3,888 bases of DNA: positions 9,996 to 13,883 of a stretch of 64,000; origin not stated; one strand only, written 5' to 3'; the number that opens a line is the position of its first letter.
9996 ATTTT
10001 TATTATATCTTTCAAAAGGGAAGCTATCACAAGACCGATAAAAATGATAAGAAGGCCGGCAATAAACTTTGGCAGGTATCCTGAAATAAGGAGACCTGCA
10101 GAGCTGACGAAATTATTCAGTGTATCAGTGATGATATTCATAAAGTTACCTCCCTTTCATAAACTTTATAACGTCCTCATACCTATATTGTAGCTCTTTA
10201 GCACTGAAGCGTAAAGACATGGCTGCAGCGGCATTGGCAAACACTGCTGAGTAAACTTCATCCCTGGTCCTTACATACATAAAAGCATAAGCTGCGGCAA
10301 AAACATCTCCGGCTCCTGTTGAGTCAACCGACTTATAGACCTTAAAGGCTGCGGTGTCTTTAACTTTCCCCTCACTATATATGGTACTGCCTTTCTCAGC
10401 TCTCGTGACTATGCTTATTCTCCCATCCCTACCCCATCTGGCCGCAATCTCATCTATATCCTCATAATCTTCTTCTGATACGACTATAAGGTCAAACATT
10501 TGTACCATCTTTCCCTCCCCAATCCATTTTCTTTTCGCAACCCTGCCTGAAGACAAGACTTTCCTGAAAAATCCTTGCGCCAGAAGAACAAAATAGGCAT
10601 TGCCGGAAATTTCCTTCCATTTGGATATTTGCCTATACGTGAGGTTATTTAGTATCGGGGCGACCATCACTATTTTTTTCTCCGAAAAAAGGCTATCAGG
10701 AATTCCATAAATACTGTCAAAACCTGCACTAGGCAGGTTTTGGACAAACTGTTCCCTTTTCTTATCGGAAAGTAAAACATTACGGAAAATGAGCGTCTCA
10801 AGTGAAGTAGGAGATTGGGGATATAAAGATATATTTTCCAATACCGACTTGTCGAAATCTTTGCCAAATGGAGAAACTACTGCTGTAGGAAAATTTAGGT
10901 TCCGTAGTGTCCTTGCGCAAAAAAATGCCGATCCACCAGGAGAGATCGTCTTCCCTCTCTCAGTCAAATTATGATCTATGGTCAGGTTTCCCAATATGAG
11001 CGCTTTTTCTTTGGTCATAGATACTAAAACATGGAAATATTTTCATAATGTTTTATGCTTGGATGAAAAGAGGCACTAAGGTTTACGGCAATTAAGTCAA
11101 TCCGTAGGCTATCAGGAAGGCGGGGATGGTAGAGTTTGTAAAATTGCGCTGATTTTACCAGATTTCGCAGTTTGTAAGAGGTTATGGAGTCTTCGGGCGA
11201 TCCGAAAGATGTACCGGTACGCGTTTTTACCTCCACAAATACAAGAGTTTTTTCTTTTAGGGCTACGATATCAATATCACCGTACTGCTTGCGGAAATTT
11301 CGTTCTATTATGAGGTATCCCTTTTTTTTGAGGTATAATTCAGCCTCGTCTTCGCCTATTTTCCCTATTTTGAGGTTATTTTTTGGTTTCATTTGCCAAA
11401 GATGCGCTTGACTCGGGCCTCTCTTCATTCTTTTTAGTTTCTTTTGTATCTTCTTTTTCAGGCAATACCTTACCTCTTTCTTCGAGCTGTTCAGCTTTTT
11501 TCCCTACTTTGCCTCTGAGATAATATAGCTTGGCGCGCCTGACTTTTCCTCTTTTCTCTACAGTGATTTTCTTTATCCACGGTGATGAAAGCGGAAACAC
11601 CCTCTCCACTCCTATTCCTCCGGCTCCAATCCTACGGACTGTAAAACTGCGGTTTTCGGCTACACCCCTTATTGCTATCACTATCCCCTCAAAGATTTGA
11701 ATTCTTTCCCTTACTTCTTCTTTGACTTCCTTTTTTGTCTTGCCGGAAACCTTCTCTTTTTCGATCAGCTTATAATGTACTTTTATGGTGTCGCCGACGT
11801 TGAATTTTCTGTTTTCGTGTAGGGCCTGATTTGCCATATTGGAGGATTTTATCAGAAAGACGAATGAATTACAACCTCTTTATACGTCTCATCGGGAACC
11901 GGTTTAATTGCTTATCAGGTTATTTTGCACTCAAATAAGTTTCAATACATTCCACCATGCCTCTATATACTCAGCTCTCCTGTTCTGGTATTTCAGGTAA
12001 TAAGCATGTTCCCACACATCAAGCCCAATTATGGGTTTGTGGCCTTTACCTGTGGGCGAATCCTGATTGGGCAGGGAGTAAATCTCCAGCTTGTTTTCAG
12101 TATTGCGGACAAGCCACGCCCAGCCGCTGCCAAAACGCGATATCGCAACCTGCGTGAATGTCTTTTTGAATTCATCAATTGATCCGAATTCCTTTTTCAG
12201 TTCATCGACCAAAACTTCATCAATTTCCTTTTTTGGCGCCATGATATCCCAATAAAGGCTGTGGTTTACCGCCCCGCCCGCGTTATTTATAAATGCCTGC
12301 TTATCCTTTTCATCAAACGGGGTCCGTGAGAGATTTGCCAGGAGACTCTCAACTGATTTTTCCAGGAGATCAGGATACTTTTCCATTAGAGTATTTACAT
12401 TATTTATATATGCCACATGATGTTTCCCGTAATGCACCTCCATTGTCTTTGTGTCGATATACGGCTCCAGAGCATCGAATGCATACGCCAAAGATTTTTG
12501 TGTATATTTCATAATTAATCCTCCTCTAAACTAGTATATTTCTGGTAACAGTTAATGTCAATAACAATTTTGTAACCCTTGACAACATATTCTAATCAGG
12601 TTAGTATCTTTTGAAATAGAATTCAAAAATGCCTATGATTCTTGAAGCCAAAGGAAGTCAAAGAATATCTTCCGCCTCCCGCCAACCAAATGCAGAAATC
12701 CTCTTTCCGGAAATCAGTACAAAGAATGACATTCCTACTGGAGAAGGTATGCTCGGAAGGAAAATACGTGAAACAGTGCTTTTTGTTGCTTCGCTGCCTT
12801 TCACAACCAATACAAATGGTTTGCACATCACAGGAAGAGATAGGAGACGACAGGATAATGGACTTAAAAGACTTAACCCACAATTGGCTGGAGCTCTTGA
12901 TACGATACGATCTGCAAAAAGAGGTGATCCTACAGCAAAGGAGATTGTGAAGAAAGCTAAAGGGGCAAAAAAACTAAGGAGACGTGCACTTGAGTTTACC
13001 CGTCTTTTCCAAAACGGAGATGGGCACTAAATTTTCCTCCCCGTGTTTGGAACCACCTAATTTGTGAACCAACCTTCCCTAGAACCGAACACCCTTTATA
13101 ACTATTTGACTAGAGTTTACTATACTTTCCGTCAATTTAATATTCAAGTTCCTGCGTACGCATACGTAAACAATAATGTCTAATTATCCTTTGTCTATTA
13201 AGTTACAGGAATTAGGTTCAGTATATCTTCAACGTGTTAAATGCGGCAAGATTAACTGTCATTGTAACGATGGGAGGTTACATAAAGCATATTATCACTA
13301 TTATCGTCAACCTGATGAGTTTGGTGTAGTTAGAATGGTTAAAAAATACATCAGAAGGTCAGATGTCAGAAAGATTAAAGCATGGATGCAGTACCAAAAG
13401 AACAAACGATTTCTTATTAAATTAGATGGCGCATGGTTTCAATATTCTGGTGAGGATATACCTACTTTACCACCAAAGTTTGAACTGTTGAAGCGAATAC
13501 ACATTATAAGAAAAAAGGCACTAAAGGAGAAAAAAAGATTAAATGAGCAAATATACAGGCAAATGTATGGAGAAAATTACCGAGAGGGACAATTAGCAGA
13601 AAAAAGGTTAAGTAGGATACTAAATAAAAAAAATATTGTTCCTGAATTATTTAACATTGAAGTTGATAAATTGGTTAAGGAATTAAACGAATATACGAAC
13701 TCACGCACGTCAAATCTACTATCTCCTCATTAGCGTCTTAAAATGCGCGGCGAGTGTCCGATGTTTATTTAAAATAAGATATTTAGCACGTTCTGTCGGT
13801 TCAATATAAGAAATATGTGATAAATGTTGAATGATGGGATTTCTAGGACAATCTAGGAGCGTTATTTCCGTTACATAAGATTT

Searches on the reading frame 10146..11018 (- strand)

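Call 9: search_protein_families(library=pfam, proteins=[window:10146-11018:-], max_evalue=0.01)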
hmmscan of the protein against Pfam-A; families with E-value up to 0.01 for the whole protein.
window:10146-11018:- (290 aa): 1 family
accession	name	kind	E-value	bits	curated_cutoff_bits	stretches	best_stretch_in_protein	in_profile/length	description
PF00294.29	PfkB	-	4e-13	49.8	25.8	1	186-269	203-290/302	pfkB family carbohydrate kinase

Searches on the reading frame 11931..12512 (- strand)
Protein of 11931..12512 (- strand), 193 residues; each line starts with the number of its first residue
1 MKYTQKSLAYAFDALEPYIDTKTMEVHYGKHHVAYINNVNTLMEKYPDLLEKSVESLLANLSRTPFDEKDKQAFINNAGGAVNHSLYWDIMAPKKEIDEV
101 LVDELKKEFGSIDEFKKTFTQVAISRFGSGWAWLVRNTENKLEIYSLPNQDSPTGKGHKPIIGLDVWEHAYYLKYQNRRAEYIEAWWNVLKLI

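Call 9: search_protein_families(library=pfam, proteins=[window:11931-12512:-], max_evalue=0.01)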
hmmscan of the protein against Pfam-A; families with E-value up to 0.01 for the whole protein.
window:11931-12512:- (193 aa): 2 families
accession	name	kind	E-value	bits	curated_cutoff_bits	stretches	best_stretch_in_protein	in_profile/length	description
PF02777.23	Sod_Fe_C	-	2.1e-37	127.7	20.9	1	101-190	5-94/102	Iron/manganese superoxide dismutases, C-terminal domain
PF00081.27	Sod_Fe_N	-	2.1e-25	89.5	27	1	2-92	1-82/82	Iron/manganese superoxide dismutases, alpha-hairpin domain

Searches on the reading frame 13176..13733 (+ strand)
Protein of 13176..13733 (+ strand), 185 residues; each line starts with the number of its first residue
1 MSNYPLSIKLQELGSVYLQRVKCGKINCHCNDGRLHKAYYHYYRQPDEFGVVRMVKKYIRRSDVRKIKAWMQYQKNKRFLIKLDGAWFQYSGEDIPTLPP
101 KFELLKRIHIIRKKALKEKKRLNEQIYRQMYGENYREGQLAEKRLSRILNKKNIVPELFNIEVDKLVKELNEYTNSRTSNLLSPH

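Call 9: search_protein_families(library=pfam, proteins=[window:13176-13733:+], max_evalue=0.01)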
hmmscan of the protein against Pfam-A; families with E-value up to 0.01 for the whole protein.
window:13176-13733:+ (185 aa): 1 family
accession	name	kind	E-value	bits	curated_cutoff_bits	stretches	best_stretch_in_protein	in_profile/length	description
PF20586.3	DUF6788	-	7.9e-08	32.8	27.2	1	12-78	22-86/103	Family of unknown function (DUF6788)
